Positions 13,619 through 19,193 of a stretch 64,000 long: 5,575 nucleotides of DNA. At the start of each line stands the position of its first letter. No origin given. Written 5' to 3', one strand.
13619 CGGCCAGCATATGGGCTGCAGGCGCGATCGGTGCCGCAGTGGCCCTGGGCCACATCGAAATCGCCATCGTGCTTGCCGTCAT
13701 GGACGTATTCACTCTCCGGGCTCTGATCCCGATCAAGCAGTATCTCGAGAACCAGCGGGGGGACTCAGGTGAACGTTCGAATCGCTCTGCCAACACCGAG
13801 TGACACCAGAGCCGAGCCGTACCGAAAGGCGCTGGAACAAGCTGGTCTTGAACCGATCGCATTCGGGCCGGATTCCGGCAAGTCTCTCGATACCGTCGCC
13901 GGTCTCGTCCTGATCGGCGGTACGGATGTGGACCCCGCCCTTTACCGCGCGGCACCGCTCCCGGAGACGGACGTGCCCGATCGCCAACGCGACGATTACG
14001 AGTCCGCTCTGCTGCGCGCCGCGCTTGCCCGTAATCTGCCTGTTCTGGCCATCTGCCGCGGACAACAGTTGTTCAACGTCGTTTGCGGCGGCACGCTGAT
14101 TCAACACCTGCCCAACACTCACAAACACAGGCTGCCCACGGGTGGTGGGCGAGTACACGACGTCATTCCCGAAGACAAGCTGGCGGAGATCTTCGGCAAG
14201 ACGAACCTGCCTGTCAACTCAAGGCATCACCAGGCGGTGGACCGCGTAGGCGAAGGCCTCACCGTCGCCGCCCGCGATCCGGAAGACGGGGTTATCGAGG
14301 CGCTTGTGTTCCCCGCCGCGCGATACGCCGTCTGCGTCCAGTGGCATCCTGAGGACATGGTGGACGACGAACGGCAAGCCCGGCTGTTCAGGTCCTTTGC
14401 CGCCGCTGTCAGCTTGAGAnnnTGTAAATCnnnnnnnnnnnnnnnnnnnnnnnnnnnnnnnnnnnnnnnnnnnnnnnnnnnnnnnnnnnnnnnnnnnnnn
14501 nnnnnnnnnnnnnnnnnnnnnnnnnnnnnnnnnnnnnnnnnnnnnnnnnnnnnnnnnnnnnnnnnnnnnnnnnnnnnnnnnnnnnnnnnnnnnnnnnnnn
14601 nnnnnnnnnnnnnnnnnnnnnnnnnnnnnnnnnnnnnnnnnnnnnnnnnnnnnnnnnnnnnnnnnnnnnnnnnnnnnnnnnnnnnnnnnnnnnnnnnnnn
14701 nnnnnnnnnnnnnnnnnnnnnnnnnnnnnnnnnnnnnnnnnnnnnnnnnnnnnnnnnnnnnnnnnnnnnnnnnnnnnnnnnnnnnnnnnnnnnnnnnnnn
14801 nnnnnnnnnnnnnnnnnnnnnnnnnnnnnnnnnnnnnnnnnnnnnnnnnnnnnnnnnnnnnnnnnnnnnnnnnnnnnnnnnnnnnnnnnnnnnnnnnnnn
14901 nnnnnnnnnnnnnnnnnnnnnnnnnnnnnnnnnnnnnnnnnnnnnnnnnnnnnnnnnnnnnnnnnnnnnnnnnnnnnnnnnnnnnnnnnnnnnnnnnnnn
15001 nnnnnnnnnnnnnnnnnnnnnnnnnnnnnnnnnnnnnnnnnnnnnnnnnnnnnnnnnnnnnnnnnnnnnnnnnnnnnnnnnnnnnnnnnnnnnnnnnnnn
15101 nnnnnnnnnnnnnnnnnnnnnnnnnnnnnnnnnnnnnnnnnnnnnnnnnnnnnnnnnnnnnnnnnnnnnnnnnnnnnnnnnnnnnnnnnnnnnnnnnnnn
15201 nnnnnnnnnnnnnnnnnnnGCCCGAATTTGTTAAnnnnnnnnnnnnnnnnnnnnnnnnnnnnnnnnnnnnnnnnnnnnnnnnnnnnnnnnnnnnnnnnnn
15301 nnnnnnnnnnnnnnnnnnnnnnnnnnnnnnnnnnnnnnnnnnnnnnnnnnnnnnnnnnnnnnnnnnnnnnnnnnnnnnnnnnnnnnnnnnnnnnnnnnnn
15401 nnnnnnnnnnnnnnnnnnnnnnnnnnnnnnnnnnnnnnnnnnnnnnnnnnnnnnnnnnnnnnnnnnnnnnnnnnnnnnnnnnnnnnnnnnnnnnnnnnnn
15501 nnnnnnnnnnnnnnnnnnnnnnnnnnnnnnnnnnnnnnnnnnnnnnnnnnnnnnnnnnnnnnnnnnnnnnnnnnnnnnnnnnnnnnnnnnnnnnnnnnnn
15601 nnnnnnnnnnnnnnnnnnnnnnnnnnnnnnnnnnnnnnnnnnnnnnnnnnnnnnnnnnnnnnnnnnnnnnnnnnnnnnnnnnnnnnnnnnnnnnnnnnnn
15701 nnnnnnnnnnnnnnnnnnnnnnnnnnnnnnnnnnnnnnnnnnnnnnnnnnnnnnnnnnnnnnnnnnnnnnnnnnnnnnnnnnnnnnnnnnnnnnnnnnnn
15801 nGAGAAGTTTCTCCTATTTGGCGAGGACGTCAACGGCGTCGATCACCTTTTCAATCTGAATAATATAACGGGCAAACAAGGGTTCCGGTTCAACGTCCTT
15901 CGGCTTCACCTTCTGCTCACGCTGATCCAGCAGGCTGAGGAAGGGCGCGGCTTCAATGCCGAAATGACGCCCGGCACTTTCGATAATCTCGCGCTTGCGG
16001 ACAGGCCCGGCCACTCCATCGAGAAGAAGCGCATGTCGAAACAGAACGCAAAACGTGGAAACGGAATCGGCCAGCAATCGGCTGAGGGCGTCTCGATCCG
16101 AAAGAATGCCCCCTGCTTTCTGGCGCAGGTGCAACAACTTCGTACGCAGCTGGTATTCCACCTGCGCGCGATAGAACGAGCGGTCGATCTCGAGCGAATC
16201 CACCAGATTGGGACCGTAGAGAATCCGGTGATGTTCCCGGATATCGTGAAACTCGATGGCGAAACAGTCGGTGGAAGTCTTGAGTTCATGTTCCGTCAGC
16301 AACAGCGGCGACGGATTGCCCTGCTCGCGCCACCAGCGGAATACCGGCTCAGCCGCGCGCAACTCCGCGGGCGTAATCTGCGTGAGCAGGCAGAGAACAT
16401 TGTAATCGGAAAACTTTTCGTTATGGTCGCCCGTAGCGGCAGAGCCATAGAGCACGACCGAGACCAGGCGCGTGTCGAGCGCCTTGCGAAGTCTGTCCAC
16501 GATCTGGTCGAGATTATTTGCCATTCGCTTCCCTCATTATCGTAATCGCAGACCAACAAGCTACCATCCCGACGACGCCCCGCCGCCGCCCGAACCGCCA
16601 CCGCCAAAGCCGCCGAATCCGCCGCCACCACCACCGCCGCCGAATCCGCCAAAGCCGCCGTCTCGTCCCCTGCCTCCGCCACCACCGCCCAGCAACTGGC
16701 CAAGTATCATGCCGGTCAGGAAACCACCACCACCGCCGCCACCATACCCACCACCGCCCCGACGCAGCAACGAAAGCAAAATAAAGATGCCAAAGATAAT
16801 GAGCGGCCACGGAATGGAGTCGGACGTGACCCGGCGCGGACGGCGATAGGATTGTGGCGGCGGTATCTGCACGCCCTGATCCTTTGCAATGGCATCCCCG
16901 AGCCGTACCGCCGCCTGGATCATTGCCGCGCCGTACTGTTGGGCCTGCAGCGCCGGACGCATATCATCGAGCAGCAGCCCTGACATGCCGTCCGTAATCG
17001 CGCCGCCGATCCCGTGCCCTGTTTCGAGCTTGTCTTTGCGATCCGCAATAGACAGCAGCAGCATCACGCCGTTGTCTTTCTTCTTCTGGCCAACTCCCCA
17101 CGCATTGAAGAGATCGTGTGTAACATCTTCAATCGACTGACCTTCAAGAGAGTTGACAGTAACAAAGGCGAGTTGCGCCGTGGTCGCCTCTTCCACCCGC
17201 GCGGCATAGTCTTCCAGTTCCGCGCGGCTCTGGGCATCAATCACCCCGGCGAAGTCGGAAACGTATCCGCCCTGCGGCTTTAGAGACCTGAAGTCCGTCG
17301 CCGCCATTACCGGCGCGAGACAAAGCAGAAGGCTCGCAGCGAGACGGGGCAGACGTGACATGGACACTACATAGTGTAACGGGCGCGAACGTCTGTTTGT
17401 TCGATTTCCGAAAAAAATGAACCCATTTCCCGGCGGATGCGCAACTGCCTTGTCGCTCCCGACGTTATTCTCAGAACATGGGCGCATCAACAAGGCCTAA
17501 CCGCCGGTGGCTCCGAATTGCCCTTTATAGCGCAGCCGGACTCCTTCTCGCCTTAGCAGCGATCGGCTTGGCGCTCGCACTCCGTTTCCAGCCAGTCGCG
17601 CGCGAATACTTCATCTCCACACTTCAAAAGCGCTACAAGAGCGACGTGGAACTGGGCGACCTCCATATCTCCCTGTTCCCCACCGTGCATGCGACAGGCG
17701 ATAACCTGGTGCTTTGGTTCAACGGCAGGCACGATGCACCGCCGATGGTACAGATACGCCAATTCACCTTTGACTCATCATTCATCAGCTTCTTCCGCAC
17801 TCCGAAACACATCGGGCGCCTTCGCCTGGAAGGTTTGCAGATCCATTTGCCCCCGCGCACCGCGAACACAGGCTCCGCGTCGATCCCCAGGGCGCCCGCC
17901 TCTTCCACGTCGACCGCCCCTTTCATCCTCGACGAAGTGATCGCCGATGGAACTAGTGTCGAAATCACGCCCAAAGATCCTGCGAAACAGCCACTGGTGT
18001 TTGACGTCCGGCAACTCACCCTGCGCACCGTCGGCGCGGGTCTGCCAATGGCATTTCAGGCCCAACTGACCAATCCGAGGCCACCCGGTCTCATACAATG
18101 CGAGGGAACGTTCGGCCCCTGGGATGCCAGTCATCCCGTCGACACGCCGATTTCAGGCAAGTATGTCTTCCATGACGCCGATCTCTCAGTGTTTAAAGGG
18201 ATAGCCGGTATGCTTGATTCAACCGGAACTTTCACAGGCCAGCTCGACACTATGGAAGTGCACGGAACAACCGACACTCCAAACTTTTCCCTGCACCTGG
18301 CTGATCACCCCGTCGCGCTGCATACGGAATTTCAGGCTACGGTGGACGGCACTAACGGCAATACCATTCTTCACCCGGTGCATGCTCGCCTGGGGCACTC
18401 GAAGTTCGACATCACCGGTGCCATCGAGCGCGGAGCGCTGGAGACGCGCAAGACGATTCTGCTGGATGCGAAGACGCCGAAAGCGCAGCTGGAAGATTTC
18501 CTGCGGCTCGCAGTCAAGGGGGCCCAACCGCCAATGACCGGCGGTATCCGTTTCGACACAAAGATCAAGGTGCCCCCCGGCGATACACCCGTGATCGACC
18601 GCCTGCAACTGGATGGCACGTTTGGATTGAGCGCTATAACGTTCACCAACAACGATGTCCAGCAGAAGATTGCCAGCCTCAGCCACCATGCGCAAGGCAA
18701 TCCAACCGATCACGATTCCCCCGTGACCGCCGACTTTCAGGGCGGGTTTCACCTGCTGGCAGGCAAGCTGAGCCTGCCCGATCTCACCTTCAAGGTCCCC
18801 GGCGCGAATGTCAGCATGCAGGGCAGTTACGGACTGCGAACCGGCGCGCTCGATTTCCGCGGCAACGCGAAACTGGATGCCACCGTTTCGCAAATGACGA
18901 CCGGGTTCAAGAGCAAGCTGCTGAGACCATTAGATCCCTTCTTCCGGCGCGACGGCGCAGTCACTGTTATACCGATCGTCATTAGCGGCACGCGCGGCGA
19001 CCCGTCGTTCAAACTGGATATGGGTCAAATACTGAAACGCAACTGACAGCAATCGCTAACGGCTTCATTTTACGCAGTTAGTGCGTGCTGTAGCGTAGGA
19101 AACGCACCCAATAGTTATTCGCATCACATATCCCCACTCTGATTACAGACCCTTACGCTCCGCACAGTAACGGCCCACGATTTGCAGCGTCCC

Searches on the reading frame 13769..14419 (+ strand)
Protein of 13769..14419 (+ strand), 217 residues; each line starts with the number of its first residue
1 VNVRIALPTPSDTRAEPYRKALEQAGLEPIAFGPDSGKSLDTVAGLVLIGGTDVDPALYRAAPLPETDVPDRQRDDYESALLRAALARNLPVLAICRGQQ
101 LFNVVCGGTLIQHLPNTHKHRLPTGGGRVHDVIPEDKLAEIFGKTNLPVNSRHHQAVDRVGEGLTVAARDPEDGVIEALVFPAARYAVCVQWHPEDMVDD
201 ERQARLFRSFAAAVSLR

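Call 96: search_protein_families(library=pfam, proteins=[window:13769-14419:+], max_evalue=0.001)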
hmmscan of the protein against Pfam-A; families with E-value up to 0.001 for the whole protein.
window:13769-14419:+ (217 aa): 2 families
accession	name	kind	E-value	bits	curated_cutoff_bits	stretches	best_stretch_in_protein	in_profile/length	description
PF07722.19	Peptidase_C26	-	6.8e-48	163.8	20.5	1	16-195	27-219/219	Peptidase C26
PF00117.34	GATase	-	5.9e-14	52.6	22.8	1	78-211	61-188/190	Glutamine amidotransferase class-I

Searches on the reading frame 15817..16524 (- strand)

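Call 96: search_protein_families(library=pfam, proteins=[window:15817-16524:-], max_evalue=0.001)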
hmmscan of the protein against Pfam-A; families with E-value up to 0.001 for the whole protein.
window:15817-16524:- (236 aa): 1 family
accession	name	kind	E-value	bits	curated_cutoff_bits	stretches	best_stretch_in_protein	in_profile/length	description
PF01909.29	NTP_transf_2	-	0.00043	21.1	21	1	10-52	2-45/93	Nucleotidyltransferase domain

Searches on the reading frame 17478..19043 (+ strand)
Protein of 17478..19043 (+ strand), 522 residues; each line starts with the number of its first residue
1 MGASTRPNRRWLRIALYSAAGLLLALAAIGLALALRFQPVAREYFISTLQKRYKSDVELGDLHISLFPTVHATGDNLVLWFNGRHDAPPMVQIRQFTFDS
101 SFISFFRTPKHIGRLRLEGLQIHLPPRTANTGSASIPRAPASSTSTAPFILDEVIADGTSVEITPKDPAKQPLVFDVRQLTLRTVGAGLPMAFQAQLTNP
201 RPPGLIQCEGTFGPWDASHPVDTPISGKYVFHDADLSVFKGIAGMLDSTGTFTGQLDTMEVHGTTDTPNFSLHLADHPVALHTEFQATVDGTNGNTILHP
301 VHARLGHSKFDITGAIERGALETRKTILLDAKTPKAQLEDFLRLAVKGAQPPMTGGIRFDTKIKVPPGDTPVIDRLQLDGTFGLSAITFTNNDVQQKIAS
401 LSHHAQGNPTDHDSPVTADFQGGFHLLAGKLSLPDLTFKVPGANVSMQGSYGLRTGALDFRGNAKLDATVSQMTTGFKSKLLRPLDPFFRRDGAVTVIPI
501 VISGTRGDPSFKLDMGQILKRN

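Call 96: search_protein_families(library=pfam, proteins=[window:17478-19043:+], max_evalue=0.001)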
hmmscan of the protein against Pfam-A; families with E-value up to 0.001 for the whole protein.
window:17478-19043:+ (522 aa): 1 family
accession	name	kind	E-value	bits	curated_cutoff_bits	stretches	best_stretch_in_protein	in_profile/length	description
PF05359.17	DUF748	-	1e-06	27.6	50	1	5-156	8-159/1037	Domain of Unknown Function (DUF748)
